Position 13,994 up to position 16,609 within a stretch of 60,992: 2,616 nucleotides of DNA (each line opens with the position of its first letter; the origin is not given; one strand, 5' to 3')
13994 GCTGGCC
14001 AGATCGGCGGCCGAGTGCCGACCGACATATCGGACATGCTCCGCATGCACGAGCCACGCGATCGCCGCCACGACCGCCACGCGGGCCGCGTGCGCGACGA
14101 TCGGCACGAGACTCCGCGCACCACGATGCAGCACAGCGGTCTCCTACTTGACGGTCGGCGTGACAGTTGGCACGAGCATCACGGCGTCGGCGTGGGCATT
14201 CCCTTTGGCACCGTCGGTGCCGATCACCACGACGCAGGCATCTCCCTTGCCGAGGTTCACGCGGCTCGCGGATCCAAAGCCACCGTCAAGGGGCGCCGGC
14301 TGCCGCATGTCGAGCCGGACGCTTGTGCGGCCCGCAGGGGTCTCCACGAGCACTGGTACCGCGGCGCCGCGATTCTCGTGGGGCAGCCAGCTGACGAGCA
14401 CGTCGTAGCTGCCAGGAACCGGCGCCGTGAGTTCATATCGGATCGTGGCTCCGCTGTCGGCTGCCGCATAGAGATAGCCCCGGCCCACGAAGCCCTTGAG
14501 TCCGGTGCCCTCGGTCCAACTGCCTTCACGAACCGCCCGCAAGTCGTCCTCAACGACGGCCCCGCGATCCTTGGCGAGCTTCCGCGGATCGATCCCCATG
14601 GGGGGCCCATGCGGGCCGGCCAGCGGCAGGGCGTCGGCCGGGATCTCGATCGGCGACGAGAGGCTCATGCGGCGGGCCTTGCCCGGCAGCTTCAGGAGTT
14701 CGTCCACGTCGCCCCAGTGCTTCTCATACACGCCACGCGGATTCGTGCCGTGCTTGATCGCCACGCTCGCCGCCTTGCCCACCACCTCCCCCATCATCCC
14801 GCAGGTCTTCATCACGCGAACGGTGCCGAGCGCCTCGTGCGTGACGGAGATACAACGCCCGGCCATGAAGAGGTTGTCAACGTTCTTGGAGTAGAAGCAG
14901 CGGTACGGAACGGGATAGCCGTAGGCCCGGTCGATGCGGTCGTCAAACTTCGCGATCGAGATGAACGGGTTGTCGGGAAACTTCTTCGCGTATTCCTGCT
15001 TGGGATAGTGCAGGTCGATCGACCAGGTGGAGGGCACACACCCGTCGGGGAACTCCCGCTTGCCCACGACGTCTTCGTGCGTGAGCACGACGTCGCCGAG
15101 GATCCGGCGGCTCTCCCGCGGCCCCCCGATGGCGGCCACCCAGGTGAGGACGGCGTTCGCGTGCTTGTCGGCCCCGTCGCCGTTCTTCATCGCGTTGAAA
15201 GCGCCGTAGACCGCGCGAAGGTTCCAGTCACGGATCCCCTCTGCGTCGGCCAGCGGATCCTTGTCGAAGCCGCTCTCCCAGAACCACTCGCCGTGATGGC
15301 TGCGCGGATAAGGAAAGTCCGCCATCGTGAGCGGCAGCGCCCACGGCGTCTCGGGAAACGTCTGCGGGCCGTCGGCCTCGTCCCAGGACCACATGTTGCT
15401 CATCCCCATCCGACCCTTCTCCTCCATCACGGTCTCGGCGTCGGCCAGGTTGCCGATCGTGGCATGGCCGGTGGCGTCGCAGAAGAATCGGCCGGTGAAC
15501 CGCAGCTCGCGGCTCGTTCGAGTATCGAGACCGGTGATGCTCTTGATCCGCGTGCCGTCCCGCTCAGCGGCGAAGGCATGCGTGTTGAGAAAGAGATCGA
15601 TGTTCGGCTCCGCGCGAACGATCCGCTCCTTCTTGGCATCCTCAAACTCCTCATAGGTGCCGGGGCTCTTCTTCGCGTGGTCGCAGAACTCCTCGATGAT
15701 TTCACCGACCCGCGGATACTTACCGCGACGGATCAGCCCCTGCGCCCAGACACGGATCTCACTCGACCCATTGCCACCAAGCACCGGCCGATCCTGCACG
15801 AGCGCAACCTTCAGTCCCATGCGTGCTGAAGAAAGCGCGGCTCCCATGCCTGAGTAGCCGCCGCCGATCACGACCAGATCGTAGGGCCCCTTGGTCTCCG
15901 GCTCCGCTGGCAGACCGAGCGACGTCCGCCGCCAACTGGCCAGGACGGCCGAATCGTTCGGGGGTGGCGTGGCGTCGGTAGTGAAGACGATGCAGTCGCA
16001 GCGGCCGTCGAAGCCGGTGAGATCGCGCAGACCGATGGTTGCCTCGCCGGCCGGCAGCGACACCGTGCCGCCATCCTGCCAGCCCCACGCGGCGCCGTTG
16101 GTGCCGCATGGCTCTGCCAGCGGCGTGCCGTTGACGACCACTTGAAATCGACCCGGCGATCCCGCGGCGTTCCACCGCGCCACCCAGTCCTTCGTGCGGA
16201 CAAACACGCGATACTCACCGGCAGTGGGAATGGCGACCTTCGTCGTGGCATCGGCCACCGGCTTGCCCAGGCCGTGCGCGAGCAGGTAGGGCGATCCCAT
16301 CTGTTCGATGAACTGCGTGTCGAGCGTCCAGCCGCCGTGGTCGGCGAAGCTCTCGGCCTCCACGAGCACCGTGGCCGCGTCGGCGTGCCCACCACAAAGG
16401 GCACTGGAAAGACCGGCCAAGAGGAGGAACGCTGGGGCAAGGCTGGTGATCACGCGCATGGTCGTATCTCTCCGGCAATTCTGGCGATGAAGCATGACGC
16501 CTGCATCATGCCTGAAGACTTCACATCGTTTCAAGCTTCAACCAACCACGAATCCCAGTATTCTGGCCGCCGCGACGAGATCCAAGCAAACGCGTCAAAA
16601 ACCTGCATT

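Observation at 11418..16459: Orphan extracytoplasmic flavin module: secreted FAD oxidoreductase + double-FMN_bind NosR/NapH-like membrane protein + ApbE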

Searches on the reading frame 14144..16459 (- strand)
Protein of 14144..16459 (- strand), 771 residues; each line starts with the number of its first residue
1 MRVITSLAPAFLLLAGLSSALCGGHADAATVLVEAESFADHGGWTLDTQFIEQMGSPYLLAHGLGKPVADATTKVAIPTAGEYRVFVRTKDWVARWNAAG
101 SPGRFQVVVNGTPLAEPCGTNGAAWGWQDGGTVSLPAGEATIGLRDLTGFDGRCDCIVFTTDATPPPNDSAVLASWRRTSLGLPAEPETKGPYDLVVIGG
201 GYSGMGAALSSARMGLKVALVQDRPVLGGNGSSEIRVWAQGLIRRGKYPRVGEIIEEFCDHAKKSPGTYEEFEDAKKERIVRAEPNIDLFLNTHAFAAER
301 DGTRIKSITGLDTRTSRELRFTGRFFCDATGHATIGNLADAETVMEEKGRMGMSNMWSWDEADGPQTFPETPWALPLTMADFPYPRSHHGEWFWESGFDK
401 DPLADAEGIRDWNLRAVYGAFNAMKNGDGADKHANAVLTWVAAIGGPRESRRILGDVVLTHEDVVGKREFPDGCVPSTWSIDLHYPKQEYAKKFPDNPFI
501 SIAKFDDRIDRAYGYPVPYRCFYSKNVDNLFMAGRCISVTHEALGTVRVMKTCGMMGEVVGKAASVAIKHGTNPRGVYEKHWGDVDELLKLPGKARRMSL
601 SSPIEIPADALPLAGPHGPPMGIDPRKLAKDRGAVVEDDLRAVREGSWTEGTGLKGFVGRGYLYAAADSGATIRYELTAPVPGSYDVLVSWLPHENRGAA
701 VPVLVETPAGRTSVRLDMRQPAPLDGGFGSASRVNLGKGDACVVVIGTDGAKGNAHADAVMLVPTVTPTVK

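Call 3: search_protein_families(library=pfam, proteins=[window:14144-16459:-], max_evalue=0.01)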
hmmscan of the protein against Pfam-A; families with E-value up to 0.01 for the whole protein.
window:14144-16459:- (771 aa): 10 families
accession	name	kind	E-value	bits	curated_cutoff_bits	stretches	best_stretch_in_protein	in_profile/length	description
PF12831.13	FAD_oxidored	-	5.8e-69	233.8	27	2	415-577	263-407/416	FAD dependent oxidoreductase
PF25275.1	Golvesin_C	-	7.5e-17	62.1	31.6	2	642-763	11-131/132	Golvesin C-terminal domain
PF01266.30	DAO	-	3.4e-06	27.3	27.9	1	194-273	1-75/353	FAD dependent oxidoreductase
PF00890.30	FAD_binding_2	-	4.7e-06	26.5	20.4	1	194-243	1-45/414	FAD binding domain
PF01134.28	GIDA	-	1.1e-05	25.2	22.1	1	194-222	1-29/391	Glucose inhibited division protein A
PF07992.20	Pyr_redox_2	-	5.9e-05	23.1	26.1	1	193-240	1-190/291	Pyridine nucleotide-disulphide oxidoreductase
PF13450.12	NAD_binding_8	-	7.7e-05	23.3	21.9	1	197-234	1-38/68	NAD(P)-binding Rossmann-like domain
PF00070.33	Pyr_redox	-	0.0016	19.4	22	1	195-228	2-35/82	Pyridine nucleotide-disulphide oxidoreductase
PF16990.11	CBM_35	-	0.0044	17.8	28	0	71-147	38-107/121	Carbohydrate binding module (family 35)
PF03486.20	HI0933_like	-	0.0062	16.4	50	0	194-225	2-33/244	HI0933-like protein Rossmann domain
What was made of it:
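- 14144..16459 (-): Gene for the exported FAD enzyme (771 aa): PF12831 FAD_oxidored core flanked by two beta-sandwich domains. Pfam 233.8 bits against a cut-off of 27 (call 3).
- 15965..16372 (-): N-terminal CBM6/CBM35-like beta-sandwich (aa ~30-165), an integral part of the subfamily. Weak Pfam CBM_35 hit (call 3).
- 14660..15898 (-): FAD-binding and catalytic domains (aa ~188-600), with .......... Rossmann motif. Pfam PF12831 (call 3).
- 14171..14536 (-): C-terminal Golvesin_C beta-sandwich (aa 642-763), putative carbohydrate-binding domain. Pfam 62.1 bits (call 3).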

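Call 4: search_protein_families(library=ncbifam, proteins=[window:14144-16459:-], max_evalue=0.01)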
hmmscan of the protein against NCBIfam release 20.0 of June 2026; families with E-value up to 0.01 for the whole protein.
window:14144-16459:- (771 aa): 40 families (the best 25 are shown)
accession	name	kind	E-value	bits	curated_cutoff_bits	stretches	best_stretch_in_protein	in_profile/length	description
NF004991.0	PRK06370.1-3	subfamily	5e-08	31.9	620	1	186-246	29-88/509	FAD-containing oxidoreductase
NF009476.0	PRK12839.1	equivalog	2.1e-06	26.2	940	1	188-310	4-124/572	FAD-dependent oxidoreductase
NF003585.0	PRK05249.1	equivalog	2.4e-06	26.5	465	1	192-231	6-45/464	Si-specific NAD(P)(+) transhydrogenase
TIGR03140.1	AhpF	equivalog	2.7e-06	26.2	502.9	1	187-229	207-247/515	alkyl hydroperoxide reductase subunit F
NF004789.0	PRK06134.1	subfamily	8.4e-06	24.6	747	1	187-232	7-52/581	FAD-dependent oxidoreductase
NF009477.0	PRK12843.1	equivalog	1.6e-05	23.5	758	1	190-232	14-56/578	FAD-dependent oxidoreductase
NF005064.0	PRK06481.1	equivalog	1.8e-05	23.6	542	1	188-231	57-100/506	flavocytochrome c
NF041891.1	hdrA_Methbact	equivalog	2.6e-05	22.6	1300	1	193-230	134-171/762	ferredoxin:CoB-CoM heterodisulfide reductase subunit HdrA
NF005882.1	PRK07843.1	equivalog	3.9e-05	22.3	788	1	193-232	2-41/547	3-oxosteroid 1-dehydrogenase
TIGR03467.1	HpnE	equivalog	7e-05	22.3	283.05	1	196-233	2-39/430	hydroxysqualene dehydroxylase HpnE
TIGR01350.1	lipoamide_DH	equivalog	9.1e-05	21.3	408.8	1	193-229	2-37/461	dihydrolipoyl dehydrogenase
NF053717.1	VnlPnlRedVprA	equivalog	0.00015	20.7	600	1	190-231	4-45/481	vinyl phenol reductase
TIGR01372.1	soxA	subfamily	0.00029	18.8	1164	1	194-232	170-208/996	sarcosine oxidase subunit alpha family protein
NF003725.0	PRK05329.2-4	equivalog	0.00035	19.6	345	1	192-223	8-39/429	glycerol-3-phosphate dehydrogenase subunit GlpB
NF006130.0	PRK08274.1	equivalog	0.00045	19.2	369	1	192-231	5-46/467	FAD-dependent tricarballylate dehydrogenase TcuA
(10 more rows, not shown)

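Call 5: search_solved_structures(query=window:14144-16459:-, max_evalue=0.01, show_alignments=2)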
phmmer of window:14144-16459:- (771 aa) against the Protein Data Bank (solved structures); distinct sequences matched with E-value up to 0.01: 35.
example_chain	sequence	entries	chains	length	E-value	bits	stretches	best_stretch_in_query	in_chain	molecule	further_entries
2qae_A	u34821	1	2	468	5e-06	28.4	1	192-230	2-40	Dihydrolipoyl dehydrogenase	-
3urh_A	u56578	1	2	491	9.1e-06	27.5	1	192-230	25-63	Dihydrolipoyl dehydrogenase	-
9n4y_a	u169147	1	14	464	2.4e-05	26.1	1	193-232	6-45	Soluble pyridine nucleotide transhydrogenase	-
1jeh_A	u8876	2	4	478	4.1e-05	25.4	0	192-230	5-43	DIHYDROLIPOAMIDE DEHYDROGENASE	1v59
6f2p_A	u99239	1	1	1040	8.2e-05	24.4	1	642-764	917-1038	Paenibacillus xanthan lyase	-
7e7h_A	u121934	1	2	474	0.00037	22.2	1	180-230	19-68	Amino_oxidase domain-containing protein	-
7jyp_A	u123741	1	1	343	0.00062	21.5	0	190-264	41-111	Thioredoxin reductase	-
1kss_A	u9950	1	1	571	0.00077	21.2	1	192-232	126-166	flavocytochrome c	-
1jrz_A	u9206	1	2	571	0.00078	21.2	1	192-232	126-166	FLAVOCYTOCHROME C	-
1e39_A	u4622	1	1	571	0.00078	21.2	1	192-232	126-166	FUMARATE REDUCTASE FLAVOPROTEIN SUBUNIT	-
2b7r_A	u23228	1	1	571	0.00079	21.1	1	192-232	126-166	Fumarate reductase flavoprotein subunit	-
1jrx_A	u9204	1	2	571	0.00079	21.1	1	192-232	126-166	FLAVOCYTOCHROME C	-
1p2e_A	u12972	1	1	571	0.00079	21.1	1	192-232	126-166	flavocytochrome c3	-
2b7s_A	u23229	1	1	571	0.00079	21.1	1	192-232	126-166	Fumarate reductase flavoprotein subunit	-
1jry_A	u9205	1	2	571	0.00079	21.1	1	192-232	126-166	FLAVOCYTOCHROME C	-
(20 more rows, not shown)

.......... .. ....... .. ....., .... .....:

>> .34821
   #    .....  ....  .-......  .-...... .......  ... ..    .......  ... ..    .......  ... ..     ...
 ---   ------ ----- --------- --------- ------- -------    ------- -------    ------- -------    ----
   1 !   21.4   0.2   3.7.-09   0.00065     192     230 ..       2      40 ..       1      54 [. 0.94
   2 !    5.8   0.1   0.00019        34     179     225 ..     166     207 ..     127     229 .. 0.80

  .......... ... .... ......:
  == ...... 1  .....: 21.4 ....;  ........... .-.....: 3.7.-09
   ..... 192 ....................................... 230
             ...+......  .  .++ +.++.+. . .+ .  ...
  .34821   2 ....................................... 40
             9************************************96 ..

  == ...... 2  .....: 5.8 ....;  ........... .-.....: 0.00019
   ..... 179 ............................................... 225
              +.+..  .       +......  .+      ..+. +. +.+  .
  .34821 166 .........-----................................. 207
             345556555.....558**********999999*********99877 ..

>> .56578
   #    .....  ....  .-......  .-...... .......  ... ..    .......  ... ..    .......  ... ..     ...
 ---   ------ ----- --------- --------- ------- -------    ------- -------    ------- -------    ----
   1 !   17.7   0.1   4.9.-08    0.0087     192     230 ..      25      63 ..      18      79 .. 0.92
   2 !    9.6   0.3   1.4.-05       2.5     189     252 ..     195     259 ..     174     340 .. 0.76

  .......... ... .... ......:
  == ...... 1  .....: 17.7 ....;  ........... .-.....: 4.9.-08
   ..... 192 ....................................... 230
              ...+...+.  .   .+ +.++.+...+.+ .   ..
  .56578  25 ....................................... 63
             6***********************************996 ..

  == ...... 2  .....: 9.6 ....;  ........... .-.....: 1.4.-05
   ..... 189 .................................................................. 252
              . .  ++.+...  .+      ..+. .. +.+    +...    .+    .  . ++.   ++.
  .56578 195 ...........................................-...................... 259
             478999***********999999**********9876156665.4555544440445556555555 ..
